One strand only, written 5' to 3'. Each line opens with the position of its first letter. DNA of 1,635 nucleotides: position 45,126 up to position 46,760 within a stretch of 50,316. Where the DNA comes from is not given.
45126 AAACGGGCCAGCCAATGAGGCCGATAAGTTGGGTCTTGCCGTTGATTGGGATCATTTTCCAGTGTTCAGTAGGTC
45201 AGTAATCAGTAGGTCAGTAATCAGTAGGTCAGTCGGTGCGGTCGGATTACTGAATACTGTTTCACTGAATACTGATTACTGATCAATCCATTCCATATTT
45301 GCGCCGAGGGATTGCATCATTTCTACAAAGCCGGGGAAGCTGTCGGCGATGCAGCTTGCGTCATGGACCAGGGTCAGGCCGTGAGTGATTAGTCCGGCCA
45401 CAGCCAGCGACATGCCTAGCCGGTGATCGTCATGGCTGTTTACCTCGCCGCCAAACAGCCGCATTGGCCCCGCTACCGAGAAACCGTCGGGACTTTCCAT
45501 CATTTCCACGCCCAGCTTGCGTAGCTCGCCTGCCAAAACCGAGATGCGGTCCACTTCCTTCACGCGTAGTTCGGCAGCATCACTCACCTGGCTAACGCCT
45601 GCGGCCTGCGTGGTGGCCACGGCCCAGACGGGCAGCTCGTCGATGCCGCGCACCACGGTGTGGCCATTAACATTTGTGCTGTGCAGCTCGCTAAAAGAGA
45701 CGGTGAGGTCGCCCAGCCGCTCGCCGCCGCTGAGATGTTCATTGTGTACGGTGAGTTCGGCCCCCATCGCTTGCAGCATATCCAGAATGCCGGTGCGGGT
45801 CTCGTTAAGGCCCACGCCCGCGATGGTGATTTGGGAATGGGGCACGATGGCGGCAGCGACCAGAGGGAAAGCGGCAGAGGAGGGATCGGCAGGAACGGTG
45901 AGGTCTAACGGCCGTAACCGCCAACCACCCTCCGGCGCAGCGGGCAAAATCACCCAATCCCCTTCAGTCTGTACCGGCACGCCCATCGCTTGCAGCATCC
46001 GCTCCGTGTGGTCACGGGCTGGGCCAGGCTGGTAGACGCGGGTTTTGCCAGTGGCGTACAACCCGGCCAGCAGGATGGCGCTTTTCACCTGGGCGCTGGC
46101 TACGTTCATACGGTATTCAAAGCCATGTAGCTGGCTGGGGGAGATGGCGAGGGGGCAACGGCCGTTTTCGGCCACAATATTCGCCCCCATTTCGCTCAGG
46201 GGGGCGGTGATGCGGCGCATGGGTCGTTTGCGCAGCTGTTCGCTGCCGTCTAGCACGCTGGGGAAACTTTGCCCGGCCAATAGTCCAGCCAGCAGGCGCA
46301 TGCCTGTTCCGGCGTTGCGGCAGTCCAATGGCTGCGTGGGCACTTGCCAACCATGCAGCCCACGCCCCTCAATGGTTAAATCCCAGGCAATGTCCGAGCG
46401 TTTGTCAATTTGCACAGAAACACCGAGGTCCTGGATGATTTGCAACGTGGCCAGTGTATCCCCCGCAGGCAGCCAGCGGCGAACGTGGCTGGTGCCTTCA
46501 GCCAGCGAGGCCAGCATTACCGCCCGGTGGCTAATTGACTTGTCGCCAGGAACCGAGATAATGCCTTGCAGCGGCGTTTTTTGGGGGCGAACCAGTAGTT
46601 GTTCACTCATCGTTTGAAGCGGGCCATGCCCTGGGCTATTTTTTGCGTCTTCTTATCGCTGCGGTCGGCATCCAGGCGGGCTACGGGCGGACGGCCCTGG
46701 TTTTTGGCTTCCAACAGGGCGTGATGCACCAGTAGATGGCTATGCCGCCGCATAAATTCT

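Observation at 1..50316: Hyper-abundant 8-bp palindrome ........: a HIP1-like iterated palindrome with a different word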

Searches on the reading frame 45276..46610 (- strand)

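Call 29: search_protein_families(library=pfam, proteins=[window:45276-46610:-], max_evalue=0.00001)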
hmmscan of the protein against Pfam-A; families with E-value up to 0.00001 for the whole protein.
window:45276-46610:- (444 aa): 1 family
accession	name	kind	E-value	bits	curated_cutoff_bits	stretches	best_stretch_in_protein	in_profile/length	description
PF00275.25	EPSP_synthase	-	6.2e-110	368.2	22.8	1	11-431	4-416/417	EPSP synthase (3-phosphoshikimate 1-carboxyvinyltransferase)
